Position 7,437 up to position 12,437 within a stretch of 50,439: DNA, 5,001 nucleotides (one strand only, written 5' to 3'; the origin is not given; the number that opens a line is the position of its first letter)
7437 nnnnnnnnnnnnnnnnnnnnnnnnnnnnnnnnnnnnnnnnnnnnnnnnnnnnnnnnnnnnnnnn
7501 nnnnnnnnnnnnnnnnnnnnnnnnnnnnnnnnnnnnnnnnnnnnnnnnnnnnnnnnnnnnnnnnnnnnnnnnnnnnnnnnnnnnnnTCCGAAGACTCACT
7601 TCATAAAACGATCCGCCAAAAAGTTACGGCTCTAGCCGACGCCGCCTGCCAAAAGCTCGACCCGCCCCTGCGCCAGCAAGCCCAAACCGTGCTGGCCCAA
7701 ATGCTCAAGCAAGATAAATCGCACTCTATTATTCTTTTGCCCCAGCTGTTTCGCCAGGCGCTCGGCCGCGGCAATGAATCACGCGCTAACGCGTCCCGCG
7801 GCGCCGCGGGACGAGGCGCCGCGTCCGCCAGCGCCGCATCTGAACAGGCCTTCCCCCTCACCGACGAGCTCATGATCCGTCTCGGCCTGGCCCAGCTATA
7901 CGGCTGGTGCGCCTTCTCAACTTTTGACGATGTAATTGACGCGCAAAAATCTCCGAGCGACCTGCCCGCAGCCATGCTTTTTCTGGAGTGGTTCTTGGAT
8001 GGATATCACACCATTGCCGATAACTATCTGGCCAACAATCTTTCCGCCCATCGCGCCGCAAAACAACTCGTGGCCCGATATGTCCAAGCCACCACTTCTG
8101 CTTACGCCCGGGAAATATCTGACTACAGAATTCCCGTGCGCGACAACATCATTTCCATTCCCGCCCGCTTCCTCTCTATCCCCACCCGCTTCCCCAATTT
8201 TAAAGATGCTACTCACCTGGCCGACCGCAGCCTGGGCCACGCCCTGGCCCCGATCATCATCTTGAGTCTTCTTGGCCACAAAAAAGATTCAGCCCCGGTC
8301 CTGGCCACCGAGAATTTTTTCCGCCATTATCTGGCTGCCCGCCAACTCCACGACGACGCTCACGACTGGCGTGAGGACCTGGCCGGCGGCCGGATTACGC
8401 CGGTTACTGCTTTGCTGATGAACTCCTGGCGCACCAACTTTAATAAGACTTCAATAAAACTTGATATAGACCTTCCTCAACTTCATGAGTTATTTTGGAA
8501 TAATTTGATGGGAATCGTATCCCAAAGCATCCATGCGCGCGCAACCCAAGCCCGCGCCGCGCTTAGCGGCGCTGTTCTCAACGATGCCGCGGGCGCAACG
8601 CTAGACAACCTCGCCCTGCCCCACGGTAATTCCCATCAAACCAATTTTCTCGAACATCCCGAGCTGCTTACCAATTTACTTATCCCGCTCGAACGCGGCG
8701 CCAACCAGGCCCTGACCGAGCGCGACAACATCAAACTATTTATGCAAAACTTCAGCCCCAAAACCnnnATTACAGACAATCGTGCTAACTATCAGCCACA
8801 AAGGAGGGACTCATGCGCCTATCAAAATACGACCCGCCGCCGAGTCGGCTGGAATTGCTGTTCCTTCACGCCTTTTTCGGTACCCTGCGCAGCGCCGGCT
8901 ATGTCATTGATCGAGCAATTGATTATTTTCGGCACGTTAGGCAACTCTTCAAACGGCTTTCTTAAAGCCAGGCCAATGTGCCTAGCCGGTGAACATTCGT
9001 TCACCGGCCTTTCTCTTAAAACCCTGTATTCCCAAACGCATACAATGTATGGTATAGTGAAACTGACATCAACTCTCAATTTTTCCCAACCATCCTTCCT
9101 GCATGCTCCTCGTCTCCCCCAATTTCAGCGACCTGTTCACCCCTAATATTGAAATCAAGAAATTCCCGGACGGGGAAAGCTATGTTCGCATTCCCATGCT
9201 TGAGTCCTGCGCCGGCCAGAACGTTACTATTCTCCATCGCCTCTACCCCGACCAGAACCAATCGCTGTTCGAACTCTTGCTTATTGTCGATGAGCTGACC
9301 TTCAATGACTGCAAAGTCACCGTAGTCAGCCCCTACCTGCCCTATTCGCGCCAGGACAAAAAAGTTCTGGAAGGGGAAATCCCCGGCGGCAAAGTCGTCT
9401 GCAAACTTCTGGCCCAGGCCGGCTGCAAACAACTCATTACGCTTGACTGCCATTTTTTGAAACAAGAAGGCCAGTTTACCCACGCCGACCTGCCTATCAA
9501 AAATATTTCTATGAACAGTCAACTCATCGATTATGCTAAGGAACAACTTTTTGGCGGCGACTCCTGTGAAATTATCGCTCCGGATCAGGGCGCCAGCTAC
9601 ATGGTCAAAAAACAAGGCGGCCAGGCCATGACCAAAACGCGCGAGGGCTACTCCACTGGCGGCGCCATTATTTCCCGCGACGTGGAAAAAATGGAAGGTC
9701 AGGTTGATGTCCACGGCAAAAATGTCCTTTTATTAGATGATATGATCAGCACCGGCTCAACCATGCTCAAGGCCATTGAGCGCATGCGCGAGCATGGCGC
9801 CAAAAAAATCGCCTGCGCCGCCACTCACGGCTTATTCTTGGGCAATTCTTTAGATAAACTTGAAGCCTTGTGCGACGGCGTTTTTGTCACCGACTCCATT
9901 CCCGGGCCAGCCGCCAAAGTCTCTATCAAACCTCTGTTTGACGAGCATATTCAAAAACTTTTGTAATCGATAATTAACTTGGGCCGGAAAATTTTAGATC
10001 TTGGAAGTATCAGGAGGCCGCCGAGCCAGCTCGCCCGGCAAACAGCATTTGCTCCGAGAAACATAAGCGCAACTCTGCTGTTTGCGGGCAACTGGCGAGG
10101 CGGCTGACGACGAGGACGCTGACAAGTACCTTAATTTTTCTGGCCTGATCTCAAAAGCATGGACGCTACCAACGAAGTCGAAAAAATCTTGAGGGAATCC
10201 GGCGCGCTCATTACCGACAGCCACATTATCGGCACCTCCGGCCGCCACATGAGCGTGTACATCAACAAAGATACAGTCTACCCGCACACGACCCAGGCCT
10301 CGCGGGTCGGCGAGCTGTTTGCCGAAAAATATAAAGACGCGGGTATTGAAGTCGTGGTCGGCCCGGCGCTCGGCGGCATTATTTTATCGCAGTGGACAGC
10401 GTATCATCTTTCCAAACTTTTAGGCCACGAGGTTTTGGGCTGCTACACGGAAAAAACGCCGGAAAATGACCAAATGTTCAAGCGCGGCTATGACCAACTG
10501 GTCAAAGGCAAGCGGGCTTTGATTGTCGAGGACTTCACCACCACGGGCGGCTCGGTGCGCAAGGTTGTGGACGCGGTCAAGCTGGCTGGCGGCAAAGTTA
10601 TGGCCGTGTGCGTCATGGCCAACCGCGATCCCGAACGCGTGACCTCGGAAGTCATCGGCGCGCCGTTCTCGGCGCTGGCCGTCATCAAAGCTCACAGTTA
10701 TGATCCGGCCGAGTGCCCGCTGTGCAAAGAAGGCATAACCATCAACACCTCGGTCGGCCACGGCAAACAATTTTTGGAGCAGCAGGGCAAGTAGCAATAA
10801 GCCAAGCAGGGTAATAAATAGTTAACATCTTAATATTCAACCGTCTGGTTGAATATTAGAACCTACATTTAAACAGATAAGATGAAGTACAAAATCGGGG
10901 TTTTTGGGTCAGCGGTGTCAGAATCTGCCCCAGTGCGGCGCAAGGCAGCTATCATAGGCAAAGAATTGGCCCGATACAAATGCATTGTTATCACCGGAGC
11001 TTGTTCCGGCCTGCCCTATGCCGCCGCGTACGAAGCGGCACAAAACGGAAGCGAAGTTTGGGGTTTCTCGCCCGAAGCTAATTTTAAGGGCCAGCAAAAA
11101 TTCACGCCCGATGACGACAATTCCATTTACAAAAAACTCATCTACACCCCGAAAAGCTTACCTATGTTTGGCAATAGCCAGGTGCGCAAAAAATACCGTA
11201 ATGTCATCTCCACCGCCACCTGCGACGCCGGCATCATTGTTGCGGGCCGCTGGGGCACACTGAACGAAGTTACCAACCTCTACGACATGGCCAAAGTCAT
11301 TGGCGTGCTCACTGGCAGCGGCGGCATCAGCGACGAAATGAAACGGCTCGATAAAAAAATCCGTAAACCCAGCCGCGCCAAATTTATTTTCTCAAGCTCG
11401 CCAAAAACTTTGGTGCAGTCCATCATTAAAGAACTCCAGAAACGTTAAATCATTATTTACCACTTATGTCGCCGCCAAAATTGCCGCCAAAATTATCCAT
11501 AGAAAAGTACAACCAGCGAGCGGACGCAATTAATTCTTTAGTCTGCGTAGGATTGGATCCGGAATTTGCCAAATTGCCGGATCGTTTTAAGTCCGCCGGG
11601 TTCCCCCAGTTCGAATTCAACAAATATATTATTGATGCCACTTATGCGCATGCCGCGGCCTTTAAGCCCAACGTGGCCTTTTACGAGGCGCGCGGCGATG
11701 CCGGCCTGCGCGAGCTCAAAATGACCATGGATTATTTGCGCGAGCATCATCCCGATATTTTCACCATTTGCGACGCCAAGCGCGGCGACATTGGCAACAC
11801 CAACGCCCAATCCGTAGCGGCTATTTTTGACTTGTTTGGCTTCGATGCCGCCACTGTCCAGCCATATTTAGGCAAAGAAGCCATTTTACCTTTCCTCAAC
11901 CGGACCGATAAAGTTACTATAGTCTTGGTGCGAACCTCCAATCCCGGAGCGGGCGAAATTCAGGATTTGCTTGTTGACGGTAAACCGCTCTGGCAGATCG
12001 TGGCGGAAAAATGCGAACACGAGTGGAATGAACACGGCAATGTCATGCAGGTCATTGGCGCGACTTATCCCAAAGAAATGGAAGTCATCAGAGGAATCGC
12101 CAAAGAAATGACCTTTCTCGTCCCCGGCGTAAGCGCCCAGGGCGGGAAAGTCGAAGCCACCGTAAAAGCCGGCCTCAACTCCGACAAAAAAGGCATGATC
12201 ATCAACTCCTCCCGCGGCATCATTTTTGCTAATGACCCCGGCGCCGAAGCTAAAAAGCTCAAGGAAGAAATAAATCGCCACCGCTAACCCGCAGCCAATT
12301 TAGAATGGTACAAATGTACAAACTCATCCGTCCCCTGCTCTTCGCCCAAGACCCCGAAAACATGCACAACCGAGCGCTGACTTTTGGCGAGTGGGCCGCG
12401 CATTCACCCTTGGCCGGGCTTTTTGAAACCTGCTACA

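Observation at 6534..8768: Fusion of a terpene-cyclase-like toroid domain (DDADDT) with a squalene/phytoene-synthase-like domain, co-transcribed with a membrane-embedded histidine kinase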

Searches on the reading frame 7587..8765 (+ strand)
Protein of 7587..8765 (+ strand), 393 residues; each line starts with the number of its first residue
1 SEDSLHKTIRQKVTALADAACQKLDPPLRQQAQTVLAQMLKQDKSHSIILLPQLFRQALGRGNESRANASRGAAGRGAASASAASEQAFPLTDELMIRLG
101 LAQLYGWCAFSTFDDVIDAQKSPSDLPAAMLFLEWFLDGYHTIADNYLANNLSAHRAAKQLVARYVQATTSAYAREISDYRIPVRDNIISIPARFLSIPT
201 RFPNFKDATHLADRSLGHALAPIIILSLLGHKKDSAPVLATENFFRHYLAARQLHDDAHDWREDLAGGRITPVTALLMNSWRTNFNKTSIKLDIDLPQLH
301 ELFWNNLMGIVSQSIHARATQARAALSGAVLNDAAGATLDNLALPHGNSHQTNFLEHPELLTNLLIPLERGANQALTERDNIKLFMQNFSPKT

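Call 34: search_solved_structures(query=A2, max_evalue=10, show_alignments=0)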
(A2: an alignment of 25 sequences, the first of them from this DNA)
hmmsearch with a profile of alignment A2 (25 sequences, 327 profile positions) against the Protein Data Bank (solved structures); distinct sequences matched with E-value up to 10: 22.
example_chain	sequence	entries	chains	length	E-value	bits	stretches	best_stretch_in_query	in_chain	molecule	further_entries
2f9j_A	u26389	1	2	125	0.024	17.1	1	83-125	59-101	Pre-mRNA branch site protein p14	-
2f9d_A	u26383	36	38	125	0.024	17.1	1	83-125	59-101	Pre-mRNA branch site protein p14 | Splicing factor 3B subunit 6 | SF3b14a, Splicing factor 3B subunit 6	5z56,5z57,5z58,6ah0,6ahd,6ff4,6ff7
3lqv_A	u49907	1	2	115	0.069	15.5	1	83-125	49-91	Pre-mRNA branch site protein p14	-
2fho_B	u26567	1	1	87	0.24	13.7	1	83-115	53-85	spliceosomal protein p14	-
4ipf_A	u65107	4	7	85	0.28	13.5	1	182-216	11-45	E3 ubiquitin-protein ligase Mdm2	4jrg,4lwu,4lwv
4j3e_A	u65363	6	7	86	0.29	13.5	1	182-216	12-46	E3 ubiquitin-protein ligase Mdm2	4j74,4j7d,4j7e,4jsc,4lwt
3eqy_A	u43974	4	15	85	0.3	13.4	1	179-217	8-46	Mdm4 protein | Protein Mdm4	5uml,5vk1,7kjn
1ycq_A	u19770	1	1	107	0.38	13.1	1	182-216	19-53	MDM2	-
1ttv_A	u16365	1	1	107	0.42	13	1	182-216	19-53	Ubiquitin-protein ligase E3 Mdm2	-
4rxz_A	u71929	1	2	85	0.44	12.9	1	179-215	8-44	Protein Mdm4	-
2mwy_A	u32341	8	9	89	0.49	12.8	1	179-215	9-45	Protein Mdm4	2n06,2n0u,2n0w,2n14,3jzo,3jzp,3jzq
8ia5_A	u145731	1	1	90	0.5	12.7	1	179-215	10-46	Protein Mdm4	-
3lbj_E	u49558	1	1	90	0.5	12.7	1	179-215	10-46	Protein Mdm4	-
3dab_A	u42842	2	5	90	0.5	12.7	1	179-215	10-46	Mdm4 protein | Protein Mdm4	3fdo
7c3q_A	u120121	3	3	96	0.58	12.5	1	179-215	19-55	Protein Mdm4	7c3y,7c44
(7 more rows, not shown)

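Call 46: predict_structure(alignment_id=A2)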
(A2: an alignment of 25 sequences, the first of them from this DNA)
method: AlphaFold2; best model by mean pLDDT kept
length: 393 residues; sequences in the alignment: 25
mean_pLDDT: 86.8   pTM: 0.86
mean pLDDT of the five models: 86.8, 85.8, 85.7, 85.6, 84.9
residues with pLDDT >= 90: 279; 70-90: 55; 50-70: 25; < 50: 34
segments of 3 or more residues with pLDDT < 50: 65-68, 70-72, 76-80, 82-85, 333-349
pLDDT, mean of each block of 10 residues (from residue 1): 89 98 98 97 90 94 54 48 57 96 97 92 95 98 94 91 94 91 96 81 75 92 93 91 95 96 96 94 92 97 95 96 84 47 43 84 96 96 85 57
secondary structure, 60 per line:
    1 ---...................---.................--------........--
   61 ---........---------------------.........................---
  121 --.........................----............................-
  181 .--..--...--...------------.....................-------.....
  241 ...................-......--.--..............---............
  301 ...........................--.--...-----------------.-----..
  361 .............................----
elements in order: H4-22 H26-42 H51-58 H64-71 H93-117 H123-147 H152-179 E188-190 H208-228 H236-259 H261-266 H272-285 E289-291 H292-327 H359-389

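Call 51: fold_search(model_id=the predicted structure, library=pdb)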
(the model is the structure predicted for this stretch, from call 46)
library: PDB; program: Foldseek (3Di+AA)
matches with E <= 10: 299; with E <= 0.001: 1
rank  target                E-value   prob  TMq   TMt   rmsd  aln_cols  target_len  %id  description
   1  4jyx_A                9.8e-04  1.00  0.57  0.69   5.9       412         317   12  Crystal structure of polyprenyl synthase PATL_3739 (TARGET EFI-509195) FROM PSEUDOALTEROMONAS ATLANTICA, COMPLEX WITH  (released 2013-04-10)
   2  5jfq_B                1.3e-03  1.00  0.55  0.68   6.5       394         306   12  Geranylgeranyl Pyrophosphate Synthetase from archaeon Geoglobus acetivorans (released 2017-05-24)
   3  9v4g_B                1.4e-03  1.00  0.42  0.60   7.6       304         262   15  Prenyltransferase Ord1 wild type (released 2025-10-01)
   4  9v4h_B                1.6e-03  1.00  0.53  0.67   4.9       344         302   14  Prenyltransferase Ord1 Q216A-FSPP (released 2025-10-01)
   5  9v4i_D                1.8e-03  1.00  0.47  0.67   6.3       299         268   14  Prenyltransferase Ord1 D219A (released 2025-10-01)
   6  5jfq_A                2.4e-03  1.00  0.52  0.66   6.8       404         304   13  Geranylgeranyl Pyrophosphate Synthetase from archaeon Geoglobus acetivorans (released 2017-05-24)
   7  9v4h_A                2.8e-03  1.00  0.53  0.65   6.6       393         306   14  Prenyltransferase Ord1 Q216A-FSPP (released 2025-10-01)
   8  3cc9_C                3.6e-03  1.00  0.49  0.56   7.5       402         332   11  Crystal structure of Plasmodium vivax putative polyprenyl pyrophosphate synthase in complex with geranylgeranyl diphos (released 2008-03-25)
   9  4jxy                  4.0e-03  1.00  0.57  0.71   5.7       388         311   13  CRYSTAL STRUCTURE OF POLYPRENYL SYNTHASE PATL_3739 (TARGET EFI-509195) FROM Pseudoalteromonas atlantica (released 2013-04-17)
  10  5ze6_D                4.5e-03  1.00  0.48  0.60   7.4       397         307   11  CRYSTAL STRUCTURE OF OCTAPRENYL PYROPHOSPHATE SYNTHASE FROM ESCHERICHIA COLI WITH BPH-981 (released 2019-02-27)
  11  5hn7_F                4.7e-03  1.00  0.45  0.50   6.8       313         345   13  Crystal structure of Plasmodium vivax geranylgeranylpyrophosphate synthase complexed with BPH-1158 (released 2016-09-07)
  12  3rbm_A                5.6e-03  1.00  0.51  0.55   7.4       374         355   11  Crystal structure of Plasmodium vivax geranylgeranylpyrophosphate synthase complexed with BPH -703 (released 2012-02-29)
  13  3ph7_B                5.6e-03  1.00  0.52  0.56   7.9       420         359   12  Crystal structure of Plasmodium vivax putative polyprenyl pyrophosphate synthase in complex with geranylgeranyl diphos (released 2010-11-17)
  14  5hn7_E                6.0e-03  1.00  0.53  0.58   7.6       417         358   11  Crystal structure of Plasmodium vivax geranylgeranylpyrophosphate synthase complexed with BPH-1158 (released 2016-09-07)
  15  3cc9_A                6.6e-03  1.00  0.51  0.57   7.6       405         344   12  Crystal structure of Plasmodium vivax putative polyprenyl pyrophosphate synthase in complex with geranylgeranyl diphos (released 2008-03-25)
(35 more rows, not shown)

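Call 77: search_protein_representatives(alignment_id=A2)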
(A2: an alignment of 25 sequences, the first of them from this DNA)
Query: 25 sequences, 327 profile positions. Proteins with E-value up to 0.001 (for the whole library): 1825; up to 1e-10: 1505; up to 1e-30: 1235. The best 150 are listed.
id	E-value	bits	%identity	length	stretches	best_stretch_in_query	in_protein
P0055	9.2e-123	426.0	-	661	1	3-325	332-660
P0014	1.3e-116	405.8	-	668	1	2-324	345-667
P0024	1.4e-115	402.4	-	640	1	3-324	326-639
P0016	3.1e-113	394.7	-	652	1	2-325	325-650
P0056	7.7e-113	393.4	-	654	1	3-326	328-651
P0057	1.4e-112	392.5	-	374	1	2-325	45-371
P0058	7.0e-112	390.2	-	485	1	3-325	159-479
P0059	2.3e-111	388.5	-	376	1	6-325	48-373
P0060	3.6e-111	387.9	-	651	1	3-326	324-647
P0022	1.7e-109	382.4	-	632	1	2-326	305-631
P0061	2.1e-108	378.8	-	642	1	6-324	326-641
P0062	2.2e-108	378.7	-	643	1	3-325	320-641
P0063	3.0e-108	378.3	-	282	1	51-324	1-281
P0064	3.2e-108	378.2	-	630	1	10-324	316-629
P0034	3.9e-108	377.9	-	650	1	3-325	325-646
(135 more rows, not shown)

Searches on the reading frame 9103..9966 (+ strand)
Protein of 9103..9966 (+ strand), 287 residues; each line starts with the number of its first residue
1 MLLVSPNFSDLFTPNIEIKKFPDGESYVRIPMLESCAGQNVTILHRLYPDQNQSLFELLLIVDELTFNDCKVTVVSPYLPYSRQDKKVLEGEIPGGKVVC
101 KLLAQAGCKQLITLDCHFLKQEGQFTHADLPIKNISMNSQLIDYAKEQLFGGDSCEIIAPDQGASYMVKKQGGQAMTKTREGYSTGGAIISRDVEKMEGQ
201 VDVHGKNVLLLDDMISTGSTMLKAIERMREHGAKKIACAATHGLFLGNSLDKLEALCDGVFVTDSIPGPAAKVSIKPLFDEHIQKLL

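Call 3: search_protein_families(library=pfam, proteins=[window:9103-9966:+], max_evalue=1)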
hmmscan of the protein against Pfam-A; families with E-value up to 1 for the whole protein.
window:9103-9966:+ (287 aa): 6 families
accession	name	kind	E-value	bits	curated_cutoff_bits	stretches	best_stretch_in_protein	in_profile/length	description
PF13793.12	Pribosyltran_N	-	3.3e-17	62.8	25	1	15-107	26-117/117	N-terminal domain of ribose phosphate pyrophosphokinase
PF00156.33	Pribosyltran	-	3.2e-11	43.2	26.3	1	199-242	81-124/158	Phosphoribosyl transferase domain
PF14572.12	Pribosyl_synth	-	1.3e-10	41.9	27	1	200-273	78-152/184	Phosphoribosyl synthetase-associated domain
PF14681.12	UPRTase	-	2.1e-05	24.6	27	1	200-238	117-155/206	Uracil phosphoribosyltransferase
PF15609.12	PRTase_2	-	0.0054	16.7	28.8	1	205-235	119-149/188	Phosphoribosyl transferase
PF24390.1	PRTase-CE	-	0.24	11.7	27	1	198-233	103-133/253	PRTase-CE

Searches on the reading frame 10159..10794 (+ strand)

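Call 28: search_protein_families(library=pfam, proteins=[window:10159-10794:+], max_evalue=0.000001)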
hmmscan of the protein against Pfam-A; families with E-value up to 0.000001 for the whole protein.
window:10159-10794:+ (211 aa): 1 family
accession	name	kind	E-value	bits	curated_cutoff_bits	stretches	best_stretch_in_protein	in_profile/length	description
PF00156.33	Pribosyltran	-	3.8e-11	43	26.3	1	40-156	5-126/158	Phosphoribosyl transferase domain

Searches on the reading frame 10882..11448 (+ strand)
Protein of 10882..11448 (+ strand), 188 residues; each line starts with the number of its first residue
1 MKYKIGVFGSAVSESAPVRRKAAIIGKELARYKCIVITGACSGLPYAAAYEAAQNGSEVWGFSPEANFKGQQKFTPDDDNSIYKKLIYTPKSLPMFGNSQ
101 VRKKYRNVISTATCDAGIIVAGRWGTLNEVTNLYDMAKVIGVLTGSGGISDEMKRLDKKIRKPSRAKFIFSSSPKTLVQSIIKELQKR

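Call 28: search_protein_families(library=pfam, proteins=[window:10882-11448:+], max_evalue=0.000001)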
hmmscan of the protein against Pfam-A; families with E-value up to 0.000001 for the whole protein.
window:10882-11448:+ (188 aa): 1 family
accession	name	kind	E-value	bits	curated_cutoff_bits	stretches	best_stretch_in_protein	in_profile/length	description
PF18306.6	LDcluster4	-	3.9e-21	75.7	26.3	1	2-177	1-150/151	SLOG cluster4 family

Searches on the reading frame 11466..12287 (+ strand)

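Call 28: search_protein_families(library=pfam, proteins=[window:11466-12287:+], max_evalue=0.000001)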
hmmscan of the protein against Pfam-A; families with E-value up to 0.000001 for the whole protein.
window:11466-12287:+ (273 aa): 1 family
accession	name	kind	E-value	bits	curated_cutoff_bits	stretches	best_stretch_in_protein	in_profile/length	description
PF00215.30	OMPdecase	-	1.1e-28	101.1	27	1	25-264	2-220/221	Orotidine 5'-phosphate decarboxylase / HUMPS family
